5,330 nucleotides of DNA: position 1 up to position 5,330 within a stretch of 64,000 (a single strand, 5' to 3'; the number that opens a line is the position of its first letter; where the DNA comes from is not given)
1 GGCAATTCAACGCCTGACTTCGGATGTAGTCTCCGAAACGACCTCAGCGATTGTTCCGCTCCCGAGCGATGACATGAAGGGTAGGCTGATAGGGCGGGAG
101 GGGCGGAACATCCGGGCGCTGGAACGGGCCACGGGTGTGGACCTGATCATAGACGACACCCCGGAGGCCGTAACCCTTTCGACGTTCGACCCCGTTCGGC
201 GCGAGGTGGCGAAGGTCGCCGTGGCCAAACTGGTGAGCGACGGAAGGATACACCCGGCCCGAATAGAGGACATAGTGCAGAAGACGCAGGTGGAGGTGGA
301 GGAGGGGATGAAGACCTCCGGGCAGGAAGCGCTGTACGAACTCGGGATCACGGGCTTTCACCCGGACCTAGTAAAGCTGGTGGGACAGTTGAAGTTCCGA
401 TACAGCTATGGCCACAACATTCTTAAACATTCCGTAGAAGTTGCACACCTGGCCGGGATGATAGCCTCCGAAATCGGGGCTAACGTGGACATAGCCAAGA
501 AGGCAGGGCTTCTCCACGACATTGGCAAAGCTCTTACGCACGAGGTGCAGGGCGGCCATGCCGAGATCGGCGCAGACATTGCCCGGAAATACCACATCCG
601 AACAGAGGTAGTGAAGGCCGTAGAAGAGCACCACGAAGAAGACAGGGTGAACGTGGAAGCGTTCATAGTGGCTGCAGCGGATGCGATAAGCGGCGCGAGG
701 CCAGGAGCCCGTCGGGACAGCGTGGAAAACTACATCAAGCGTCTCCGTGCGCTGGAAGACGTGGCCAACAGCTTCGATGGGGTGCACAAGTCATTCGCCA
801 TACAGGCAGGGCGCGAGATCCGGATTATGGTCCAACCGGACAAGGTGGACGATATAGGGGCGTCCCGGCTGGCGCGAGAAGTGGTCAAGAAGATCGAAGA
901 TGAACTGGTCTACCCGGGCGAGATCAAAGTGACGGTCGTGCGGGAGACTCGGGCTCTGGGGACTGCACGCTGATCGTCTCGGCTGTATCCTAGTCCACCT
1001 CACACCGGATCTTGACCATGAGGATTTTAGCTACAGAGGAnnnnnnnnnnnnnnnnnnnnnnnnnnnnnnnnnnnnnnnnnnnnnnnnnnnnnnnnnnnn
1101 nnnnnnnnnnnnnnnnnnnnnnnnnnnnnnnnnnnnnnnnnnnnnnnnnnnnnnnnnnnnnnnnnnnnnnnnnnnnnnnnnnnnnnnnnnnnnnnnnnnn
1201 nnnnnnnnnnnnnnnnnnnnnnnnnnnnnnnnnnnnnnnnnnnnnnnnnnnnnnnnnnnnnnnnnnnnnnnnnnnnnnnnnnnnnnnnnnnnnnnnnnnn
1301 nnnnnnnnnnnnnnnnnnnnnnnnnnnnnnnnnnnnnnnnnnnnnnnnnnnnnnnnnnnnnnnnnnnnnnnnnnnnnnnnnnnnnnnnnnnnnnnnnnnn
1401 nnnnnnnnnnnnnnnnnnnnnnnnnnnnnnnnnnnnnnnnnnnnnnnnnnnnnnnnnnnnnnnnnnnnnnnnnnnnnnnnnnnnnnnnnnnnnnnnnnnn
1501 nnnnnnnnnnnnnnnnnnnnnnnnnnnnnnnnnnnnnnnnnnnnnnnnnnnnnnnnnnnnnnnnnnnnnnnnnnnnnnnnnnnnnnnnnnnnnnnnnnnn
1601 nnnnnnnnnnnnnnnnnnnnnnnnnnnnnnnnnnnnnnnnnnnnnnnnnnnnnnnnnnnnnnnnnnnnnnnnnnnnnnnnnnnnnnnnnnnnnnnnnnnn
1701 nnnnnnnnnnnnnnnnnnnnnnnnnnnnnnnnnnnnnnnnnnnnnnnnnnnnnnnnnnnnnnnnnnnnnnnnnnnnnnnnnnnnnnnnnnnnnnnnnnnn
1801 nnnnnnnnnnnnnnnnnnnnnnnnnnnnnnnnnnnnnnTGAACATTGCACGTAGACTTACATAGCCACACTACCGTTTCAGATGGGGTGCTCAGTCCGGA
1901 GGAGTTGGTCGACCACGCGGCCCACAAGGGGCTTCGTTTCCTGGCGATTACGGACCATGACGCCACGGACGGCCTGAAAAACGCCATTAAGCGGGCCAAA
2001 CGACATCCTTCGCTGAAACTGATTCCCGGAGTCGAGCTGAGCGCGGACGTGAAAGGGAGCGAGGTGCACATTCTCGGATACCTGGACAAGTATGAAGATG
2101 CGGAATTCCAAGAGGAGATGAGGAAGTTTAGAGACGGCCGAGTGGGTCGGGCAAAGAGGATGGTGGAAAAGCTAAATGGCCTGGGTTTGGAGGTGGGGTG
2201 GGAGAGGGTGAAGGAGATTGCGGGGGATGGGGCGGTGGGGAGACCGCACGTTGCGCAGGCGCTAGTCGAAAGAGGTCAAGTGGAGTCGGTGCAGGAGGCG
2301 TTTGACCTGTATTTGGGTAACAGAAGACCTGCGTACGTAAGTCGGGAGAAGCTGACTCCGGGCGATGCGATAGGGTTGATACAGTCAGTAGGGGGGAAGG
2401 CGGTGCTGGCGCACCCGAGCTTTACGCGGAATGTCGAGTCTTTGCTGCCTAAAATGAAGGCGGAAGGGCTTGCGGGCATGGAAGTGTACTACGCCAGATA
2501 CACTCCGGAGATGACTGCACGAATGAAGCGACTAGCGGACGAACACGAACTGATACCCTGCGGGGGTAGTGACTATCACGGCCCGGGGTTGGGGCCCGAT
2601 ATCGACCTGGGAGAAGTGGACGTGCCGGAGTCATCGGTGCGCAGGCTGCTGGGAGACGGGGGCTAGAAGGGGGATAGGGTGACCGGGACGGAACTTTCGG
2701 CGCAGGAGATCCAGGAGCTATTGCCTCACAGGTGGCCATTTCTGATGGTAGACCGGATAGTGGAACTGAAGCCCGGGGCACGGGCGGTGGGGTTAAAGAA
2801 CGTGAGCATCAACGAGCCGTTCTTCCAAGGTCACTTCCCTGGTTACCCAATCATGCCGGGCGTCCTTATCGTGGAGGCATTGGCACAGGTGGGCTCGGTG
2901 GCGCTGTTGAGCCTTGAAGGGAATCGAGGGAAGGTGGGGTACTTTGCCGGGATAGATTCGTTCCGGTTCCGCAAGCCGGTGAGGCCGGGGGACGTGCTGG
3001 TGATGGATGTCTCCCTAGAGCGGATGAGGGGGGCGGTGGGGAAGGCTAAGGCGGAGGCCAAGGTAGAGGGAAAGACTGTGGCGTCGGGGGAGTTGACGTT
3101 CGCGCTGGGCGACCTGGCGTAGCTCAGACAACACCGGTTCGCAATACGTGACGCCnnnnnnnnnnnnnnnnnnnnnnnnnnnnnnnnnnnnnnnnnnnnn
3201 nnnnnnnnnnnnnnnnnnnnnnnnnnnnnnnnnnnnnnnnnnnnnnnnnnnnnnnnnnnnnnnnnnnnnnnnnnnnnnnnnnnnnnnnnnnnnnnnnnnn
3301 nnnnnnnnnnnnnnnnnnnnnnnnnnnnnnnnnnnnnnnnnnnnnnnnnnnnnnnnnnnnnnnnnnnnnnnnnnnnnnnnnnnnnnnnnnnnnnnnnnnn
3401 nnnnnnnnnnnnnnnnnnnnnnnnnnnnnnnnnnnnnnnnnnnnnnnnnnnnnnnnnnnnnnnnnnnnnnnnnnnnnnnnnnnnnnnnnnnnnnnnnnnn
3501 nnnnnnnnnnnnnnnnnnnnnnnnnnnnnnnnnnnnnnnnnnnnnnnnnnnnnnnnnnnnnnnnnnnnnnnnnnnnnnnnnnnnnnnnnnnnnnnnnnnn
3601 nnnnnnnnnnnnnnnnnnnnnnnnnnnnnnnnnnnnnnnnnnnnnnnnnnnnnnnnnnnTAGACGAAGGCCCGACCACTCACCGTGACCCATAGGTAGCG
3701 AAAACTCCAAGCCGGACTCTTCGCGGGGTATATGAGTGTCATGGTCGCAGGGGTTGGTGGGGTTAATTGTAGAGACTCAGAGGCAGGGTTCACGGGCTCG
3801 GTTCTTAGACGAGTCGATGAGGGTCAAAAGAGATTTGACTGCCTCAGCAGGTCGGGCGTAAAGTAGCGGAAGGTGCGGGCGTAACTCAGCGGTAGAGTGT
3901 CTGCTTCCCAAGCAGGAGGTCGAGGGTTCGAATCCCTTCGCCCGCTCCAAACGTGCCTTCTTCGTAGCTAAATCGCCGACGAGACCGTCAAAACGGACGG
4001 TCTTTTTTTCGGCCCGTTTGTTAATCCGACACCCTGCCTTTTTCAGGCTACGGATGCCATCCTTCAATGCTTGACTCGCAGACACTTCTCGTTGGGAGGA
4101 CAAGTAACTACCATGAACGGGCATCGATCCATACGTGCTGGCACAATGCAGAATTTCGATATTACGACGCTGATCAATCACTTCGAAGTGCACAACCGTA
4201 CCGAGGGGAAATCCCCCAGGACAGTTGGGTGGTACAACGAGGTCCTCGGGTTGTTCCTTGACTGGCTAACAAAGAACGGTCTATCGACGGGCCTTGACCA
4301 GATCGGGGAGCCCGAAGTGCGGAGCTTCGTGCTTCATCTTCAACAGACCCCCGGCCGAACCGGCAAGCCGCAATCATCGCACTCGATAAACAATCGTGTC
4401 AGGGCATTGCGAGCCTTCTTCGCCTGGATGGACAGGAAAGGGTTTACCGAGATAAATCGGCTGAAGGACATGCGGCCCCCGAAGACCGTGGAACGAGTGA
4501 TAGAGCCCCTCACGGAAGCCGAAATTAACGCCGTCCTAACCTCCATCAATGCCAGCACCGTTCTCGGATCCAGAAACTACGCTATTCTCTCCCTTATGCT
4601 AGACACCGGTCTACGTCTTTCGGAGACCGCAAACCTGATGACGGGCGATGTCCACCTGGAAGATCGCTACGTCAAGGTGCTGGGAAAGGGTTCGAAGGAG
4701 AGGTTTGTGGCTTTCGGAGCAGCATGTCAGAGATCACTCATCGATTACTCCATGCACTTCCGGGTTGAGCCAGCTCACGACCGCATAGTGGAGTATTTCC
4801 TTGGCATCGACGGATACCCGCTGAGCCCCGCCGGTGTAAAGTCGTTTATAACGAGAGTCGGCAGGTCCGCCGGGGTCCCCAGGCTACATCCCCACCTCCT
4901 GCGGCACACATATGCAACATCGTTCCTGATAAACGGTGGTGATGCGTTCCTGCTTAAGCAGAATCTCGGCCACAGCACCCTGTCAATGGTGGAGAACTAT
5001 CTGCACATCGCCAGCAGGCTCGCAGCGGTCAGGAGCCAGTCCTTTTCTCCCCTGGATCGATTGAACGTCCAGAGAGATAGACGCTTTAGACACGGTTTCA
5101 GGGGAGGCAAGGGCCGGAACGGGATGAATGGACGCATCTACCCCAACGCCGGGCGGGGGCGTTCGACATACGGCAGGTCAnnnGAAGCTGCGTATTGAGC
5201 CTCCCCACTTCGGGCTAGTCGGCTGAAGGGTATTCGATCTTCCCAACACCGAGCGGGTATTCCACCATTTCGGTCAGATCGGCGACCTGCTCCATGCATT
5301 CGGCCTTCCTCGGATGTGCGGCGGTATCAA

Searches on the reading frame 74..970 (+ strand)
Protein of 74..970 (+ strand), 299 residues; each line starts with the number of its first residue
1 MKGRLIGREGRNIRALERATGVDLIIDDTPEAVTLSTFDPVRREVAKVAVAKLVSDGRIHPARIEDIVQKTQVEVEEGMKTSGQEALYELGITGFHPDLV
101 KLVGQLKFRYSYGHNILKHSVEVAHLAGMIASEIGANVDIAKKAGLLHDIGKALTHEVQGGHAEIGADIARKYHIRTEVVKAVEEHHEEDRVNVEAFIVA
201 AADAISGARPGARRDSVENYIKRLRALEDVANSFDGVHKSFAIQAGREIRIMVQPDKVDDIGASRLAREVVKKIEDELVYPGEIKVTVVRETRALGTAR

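Call 74: search_protein_families(library=pfam, proteins=[window:74-970:+], max_evalue=0.001)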
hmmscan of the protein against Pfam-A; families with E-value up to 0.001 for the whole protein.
window:74-970:+ (299 aa): 3 families
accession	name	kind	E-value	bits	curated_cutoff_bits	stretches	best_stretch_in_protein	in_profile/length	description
PF01966.28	HD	-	2.1e-20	73.6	22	1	117-206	2-114/116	HD domain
PF08668.18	HDOD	-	7.5e-08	32.5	22.9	1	115-155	94-135/196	HDOD domain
PF00013.35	KH_1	-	2.9e-06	27.4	21.5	1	2-46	11-60/66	KH domain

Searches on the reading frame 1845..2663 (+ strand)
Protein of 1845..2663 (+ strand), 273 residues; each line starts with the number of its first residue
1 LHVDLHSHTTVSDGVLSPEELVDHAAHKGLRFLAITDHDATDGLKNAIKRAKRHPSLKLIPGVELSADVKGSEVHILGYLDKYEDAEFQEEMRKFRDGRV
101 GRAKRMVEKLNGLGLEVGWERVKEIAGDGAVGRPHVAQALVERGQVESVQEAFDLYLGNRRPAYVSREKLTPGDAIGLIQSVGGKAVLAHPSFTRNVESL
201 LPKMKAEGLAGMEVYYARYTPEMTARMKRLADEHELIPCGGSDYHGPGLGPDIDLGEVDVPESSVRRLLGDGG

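Call 74: search_protein_families(library=pfam, proteins=[window:1845-2663:+], max_evalue=0.001)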
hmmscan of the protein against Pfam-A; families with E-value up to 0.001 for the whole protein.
window:1845-2663:+ (273 aa): 1 family
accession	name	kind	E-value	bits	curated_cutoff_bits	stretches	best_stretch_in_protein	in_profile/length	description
PF02811.25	PHP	-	8.6e-12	46.1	26.4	1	4-68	1-66/164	PHP domain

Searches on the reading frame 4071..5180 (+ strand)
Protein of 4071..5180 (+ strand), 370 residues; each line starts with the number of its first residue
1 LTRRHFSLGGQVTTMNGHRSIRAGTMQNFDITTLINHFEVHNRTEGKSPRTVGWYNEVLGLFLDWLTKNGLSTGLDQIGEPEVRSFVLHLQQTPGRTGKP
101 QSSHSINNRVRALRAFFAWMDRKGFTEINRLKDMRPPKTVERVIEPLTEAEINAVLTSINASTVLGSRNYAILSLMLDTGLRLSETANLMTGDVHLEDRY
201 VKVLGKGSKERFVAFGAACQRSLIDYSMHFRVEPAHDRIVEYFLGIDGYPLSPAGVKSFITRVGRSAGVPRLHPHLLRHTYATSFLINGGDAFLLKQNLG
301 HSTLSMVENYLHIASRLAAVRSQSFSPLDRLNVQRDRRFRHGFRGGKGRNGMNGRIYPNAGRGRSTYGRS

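Call 56: search_protein_families(library=padloc, proteins=[window:4071-5180:+], max_evalue=0.0001)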
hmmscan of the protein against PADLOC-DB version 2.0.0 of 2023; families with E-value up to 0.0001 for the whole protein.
window:4071-5180:+ (370 aa): 0 families

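Call 74: search_protein_families(library=pfam, proteins=[window:4071-5180:+], max_evalue=0.001)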
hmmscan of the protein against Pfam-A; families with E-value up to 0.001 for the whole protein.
window:4071-5180:+ (370 aa): 3 families
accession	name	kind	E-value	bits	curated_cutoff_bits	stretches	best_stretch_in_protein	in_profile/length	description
PF00589.27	Phage_integrase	-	2.3e-28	99.6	27.1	1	147-314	3-169/172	Phage integrase family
PF02899.23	Phage_int_SAM_1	-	3.2e-07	31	22.3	1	45-123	12-82/83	Phage integrase, N-terminal SAM-like domain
PF13495.12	Phage_int_SAM_4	-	2.4e-06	28.3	27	1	34-120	1-78/85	Phage integrase, N-terminal SAM-like domain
